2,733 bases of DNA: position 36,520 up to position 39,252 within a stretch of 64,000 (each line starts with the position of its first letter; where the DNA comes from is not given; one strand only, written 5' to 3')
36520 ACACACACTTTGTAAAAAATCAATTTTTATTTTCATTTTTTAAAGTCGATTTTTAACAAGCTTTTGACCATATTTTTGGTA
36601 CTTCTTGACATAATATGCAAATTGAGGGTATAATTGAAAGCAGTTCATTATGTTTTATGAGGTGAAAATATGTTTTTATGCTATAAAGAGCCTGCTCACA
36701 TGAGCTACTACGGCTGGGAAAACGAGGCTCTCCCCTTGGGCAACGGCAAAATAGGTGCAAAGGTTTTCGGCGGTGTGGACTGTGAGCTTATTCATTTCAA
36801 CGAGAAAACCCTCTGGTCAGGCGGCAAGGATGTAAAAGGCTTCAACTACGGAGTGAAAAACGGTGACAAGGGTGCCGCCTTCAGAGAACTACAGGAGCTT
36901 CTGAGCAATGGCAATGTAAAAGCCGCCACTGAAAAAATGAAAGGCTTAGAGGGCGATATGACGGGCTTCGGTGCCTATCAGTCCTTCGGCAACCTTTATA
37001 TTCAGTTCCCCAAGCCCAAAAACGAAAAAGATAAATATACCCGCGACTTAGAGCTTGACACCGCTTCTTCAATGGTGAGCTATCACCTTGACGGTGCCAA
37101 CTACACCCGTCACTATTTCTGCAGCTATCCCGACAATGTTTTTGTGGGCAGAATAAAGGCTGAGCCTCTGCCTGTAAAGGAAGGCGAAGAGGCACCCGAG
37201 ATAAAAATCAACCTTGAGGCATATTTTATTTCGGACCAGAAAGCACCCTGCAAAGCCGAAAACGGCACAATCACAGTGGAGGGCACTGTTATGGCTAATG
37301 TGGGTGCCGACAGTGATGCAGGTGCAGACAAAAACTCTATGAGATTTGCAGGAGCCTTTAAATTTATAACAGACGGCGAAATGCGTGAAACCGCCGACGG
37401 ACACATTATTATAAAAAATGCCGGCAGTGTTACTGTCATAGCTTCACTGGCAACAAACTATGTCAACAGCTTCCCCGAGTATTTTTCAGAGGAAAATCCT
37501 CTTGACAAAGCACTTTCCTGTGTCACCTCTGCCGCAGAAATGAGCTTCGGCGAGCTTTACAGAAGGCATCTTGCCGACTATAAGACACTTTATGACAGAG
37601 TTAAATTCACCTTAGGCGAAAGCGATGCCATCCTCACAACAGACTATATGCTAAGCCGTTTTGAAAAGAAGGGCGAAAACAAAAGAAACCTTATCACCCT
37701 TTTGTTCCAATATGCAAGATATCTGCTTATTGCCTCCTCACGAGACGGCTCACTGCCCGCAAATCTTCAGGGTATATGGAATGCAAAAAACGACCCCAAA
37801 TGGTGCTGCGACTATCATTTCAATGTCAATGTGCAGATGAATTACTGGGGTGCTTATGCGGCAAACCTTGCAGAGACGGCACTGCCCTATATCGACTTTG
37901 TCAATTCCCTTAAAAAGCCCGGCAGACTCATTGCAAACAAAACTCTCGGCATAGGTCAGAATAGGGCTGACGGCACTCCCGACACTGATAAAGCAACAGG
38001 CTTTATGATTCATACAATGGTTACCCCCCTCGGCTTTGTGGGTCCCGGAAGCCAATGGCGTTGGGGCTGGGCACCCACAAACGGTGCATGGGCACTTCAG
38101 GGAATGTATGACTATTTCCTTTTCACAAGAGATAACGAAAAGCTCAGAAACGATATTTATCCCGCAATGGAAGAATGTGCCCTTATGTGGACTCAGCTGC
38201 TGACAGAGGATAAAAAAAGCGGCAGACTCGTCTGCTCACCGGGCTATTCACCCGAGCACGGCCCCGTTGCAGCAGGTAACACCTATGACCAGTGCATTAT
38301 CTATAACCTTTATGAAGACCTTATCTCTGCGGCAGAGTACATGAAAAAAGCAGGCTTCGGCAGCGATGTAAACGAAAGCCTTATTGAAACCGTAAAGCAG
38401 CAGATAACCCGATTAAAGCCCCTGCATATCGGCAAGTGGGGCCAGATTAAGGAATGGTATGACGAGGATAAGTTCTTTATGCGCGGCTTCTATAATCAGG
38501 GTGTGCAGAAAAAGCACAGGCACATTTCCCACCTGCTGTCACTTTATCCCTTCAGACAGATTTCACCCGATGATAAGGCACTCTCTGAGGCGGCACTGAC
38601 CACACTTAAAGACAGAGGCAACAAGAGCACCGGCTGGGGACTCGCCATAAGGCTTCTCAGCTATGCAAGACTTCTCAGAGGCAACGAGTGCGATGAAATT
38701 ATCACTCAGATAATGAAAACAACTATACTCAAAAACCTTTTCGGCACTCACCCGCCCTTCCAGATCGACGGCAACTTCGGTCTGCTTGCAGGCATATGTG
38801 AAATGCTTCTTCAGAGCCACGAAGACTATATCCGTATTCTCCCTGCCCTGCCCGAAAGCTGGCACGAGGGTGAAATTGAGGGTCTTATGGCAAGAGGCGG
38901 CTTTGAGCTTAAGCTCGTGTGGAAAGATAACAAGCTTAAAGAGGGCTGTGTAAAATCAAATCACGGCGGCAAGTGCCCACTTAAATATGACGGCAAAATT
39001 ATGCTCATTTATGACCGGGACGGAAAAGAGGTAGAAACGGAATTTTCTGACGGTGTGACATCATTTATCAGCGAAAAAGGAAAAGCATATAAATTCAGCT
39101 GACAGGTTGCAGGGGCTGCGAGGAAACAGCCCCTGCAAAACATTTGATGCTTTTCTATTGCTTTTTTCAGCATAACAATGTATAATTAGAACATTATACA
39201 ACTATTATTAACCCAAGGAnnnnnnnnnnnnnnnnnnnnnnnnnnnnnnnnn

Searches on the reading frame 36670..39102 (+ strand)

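Call 80: search_protein_families(library=pfam, proteins=[window:36670-39102:+], max_evalue=0.00001)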
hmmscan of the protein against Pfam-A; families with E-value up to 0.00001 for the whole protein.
window:36670-39102:+ (810 aa): 3 families
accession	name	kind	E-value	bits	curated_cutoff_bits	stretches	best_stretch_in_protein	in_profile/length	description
PF22124.2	Glyco_hydro_95_cat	-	3.1e-131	438.5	27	1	293-713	2-408/408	Glycosyl hydrolase family 95 catalytic domain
PF14498.12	Glyco_hyd_65N_2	-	2.5e-46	159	27.7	1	3-266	1-233/234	Glycosyl hydrolase family 65, N-terminal domain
PF21307.2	Glyco_hydro_95_C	-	2.3e-25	89.4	27.6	1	715-808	1-93/94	Glycoside hydrolase family 95, C-terminal domain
